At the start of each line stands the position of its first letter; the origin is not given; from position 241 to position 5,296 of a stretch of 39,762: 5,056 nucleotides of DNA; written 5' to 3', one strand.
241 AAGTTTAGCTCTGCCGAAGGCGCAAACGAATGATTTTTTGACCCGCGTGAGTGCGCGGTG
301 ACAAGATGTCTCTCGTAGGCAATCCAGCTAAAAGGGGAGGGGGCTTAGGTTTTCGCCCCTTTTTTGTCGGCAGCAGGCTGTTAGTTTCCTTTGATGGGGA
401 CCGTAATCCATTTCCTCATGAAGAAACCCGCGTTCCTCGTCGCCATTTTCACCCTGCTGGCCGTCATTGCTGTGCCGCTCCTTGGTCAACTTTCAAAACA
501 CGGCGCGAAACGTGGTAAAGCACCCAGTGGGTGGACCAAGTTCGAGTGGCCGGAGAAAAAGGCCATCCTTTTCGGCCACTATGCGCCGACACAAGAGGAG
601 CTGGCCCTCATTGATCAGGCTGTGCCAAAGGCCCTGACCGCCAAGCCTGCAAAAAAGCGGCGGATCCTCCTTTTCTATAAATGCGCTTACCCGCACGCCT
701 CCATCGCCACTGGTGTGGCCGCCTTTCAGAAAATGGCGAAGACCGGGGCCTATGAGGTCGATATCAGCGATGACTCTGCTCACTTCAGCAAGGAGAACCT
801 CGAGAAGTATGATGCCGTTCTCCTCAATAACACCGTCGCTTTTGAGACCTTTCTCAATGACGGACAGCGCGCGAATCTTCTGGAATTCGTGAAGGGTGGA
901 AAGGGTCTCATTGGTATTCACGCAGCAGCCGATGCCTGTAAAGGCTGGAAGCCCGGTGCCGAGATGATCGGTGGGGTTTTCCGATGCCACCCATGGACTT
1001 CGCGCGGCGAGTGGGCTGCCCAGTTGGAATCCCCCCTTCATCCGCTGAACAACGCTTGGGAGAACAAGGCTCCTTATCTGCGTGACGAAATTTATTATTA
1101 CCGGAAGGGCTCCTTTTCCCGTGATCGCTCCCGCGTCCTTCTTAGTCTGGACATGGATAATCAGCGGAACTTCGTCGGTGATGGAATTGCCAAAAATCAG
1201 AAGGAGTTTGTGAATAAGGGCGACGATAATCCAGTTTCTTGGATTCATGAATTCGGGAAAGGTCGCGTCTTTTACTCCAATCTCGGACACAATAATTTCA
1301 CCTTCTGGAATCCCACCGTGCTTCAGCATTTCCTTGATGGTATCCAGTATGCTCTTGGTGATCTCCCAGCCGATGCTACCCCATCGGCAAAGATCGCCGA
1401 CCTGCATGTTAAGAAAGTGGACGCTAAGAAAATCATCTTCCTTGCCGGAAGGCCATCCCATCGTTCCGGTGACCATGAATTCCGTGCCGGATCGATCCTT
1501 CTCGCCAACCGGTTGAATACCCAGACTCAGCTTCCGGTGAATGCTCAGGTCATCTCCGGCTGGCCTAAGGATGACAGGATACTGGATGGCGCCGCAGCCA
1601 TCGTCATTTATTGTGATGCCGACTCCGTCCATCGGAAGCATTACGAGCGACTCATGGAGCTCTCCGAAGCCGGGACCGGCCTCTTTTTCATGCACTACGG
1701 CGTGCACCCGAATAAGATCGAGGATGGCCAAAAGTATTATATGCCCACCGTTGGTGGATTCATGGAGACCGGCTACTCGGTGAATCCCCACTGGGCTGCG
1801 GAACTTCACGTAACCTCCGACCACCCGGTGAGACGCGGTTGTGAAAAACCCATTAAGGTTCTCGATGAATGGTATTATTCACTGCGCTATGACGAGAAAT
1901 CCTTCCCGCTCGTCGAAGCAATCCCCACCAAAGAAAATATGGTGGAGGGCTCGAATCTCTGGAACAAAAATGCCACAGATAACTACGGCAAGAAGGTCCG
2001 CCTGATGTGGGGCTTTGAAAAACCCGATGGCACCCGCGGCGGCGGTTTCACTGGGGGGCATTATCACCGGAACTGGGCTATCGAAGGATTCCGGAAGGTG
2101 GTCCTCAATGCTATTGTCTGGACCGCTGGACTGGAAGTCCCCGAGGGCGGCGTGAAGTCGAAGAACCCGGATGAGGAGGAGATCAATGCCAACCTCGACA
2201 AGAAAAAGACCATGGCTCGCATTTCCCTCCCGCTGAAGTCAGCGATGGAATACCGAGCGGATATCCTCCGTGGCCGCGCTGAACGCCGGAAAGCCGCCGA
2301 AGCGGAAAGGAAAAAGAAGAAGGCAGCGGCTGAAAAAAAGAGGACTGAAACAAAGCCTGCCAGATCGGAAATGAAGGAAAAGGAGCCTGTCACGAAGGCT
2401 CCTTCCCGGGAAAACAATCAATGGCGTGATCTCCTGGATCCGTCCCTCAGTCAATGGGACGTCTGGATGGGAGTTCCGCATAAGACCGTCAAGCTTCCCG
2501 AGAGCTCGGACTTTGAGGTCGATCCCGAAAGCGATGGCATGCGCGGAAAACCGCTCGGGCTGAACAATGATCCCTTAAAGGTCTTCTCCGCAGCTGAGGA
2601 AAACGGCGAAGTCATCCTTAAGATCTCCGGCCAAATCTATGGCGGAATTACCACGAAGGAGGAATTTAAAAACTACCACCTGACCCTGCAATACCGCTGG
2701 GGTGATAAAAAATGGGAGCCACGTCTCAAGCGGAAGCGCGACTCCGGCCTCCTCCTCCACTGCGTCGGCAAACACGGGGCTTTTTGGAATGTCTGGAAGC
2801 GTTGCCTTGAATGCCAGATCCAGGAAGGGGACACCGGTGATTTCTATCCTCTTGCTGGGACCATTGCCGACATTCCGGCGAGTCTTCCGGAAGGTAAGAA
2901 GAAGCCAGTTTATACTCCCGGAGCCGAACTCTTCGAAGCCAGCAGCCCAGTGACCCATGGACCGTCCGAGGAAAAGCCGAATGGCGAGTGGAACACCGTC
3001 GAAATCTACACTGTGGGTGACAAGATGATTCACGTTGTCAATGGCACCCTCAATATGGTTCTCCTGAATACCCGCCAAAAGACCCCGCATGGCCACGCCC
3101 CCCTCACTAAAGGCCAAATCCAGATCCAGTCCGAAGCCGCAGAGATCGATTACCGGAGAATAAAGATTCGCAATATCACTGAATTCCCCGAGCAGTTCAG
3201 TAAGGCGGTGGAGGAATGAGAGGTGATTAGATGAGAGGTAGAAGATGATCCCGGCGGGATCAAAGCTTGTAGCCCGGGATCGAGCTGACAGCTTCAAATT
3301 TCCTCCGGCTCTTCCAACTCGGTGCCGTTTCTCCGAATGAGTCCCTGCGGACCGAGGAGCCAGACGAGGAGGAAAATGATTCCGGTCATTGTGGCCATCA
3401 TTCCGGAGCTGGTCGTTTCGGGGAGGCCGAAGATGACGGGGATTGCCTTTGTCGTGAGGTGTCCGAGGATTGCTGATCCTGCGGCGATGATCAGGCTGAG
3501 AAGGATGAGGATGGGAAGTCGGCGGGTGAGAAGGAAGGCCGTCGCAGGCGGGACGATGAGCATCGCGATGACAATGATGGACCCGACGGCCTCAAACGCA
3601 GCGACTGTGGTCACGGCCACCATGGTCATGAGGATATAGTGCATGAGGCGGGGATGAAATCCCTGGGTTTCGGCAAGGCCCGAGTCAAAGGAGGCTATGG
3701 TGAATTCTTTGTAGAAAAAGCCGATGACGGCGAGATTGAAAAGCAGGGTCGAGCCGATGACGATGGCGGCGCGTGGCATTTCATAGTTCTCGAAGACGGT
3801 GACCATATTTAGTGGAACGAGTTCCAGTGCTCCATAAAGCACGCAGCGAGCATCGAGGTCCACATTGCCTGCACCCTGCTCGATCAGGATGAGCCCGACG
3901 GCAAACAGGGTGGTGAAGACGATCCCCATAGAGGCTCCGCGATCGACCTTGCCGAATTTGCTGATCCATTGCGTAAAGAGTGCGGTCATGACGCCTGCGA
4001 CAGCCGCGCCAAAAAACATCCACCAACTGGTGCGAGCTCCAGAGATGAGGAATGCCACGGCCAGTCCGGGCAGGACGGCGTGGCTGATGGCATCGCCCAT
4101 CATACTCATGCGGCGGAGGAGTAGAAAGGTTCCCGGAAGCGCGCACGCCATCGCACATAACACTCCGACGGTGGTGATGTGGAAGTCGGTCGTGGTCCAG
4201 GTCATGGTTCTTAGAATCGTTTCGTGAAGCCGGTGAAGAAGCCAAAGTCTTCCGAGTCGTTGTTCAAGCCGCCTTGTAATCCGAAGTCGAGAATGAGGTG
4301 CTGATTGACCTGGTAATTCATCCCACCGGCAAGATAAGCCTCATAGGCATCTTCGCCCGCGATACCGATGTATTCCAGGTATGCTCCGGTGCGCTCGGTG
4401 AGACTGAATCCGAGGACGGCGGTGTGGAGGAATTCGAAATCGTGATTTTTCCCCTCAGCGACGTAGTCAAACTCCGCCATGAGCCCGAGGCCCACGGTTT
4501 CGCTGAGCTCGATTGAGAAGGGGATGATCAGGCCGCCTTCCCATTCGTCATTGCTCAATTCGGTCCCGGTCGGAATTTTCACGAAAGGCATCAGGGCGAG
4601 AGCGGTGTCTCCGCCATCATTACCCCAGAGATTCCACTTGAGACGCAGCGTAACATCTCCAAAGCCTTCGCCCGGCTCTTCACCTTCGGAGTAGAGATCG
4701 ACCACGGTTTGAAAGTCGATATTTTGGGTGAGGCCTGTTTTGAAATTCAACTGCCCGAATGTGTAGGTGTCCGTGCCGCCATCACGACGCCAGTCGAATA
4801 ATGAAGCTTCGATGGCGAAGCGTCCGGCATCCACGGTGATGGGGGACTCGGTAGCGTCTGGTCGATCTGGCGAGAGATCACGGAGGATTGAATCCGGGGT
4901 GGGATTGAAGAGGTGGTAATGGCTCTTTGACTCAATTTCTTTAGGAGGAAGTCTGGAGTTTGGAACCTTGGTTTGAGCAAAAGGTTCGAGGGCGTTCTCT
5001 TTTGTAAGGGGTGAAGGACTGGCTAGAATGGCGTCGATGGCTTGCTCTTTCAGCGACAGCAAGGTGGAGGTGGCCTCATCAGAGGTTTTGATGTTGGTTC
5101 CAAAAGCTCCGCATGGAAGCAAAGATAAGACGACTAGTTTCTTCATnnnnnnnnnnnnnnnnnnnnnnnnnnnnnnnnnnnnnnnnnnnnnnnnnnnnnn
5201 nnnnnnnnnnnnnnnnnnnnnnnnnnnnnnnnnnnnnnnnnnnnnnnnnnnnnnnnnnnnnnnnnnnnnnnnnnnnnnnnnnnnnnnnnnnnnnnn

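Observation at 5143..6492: ABC-3 metal permease fused in-frame to a DtxR-family repressor (YtgCR-like) outside Chlamydiae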

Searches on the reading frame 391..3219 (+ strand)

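Call 54: search_protein_families(library=pfam, proteins=[window:391-3219:+], max_evalue=0.001)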
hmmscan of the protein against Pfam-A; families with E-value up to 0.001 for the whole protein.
window:391-3219:+ (942 aa): 2 families
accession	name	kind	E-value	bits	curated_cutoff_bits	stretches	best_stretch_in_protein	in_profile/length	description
PF06283.17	ThuA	-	1.1e-53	183.1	33.4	2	91-321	1-209/209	Trehalose utilisation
PF06439.18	3keto-disac_hyd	-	7.4e-25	88.5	26.8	1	726-927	26-187/187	3-keto-disaccharide hydrolase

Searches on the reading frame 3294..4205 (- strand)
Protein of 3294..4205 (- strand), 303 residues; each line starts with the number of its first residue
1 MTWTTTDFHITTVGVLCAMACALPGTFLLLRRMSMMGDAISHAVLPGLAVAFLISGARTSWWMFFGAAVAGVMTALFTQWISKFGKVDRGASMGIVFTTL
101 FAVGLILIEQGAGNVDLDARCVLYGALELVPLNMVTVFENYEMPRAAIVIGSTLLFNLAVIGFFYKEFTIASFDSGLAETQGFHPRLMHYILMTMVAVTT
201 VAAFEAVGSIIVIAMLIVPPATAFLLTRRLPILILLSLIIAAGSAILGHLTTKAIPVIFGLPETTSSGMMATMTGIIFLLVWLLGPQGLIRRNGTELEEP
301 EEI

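Call 5: search_protein_families(library=pfam, proteins=[window:3294-4205:-], max_evalue=0.01)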
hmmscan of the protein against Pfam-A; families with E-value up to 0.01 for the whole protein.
window:3294-4205:- (303 aa): 2 families
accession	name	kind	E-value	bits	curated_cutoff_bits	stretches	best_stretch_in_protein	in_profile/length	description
PF00950.22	ABC-3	-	1.8e-44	152.6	20.1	1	12-281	10-254/258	ABC 3 transport family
PF01032.23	FecCD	-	0.0014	18.2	26.5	1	47-283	86-309/311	FecCD transport family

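Call 6: search_protein_families(library=ncbifam, proteins=[window:3294-4205:-], max_evalue=0.01)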
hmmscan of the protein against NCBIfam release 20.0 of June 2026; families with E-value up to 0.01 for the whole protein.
window:3294-4205:- (303 aa): 4 families
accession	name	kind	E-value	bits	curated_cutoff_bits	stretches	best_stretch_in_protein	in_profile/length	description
NF040871.1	AztB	equivalog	2e-42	145.7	280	1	13-251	18-238/254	zinc ABC transporter permease AztB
NF040927.1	ABC_perm_SloB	subfamily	2.6e-39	135.6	460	1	16-287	21-266/271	metal ABC transporter permease subunit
TIGR03770.1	anch_rpt_perm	equivalog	1.7e-31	110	296.8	1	12-284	22-269/270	anchored repeat-type ABC transporter permease subunit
NF007089.0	PRK09543.1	equivalog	4.1e-12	46.2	284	1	13-254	11-233/261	zinc ABC transporter permease subunit ZnuB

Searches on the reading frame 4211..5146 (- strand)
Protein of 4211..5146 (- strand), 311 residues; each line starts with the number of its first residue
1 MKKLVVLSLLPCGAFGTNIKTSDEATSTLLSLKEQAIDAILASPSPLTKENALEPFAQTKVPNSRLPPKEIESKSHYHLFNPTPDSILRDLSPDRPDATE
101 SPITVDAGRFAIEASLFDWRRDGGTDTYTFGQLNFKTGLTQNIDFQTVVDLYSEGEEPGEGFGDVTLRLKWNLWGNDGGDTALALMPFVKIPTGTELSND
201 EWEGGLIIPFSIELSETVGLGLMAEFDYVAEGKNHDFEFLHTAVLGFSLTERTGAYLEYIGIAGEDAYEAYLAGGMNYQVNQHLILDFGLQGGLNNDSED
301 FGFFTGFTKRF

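Call 5: search_protein_families(library=pfam, proteins=[window:4211-5146:-], max_evalue=0.01)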
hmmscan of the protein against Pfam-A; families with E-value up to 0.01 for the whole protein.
window:4211-5146:- (311 aa): 1 family
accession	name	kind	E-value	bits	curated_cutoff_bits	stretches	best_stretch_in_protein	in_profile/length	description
PF13557.12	Phenol_MetA_deg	-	1.6e-17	64.8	22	1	94-311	2-242/242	Putative MetA-pathway of phenol degradation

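Call 6: search_protein_families(library=ncbifam, proteins=[window:4211-5146:-], max_evalue=0.01)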
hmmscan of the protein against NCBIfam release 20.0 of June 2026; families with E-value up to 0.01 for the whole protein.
window:4211-5146:- (311 aa): 0 families
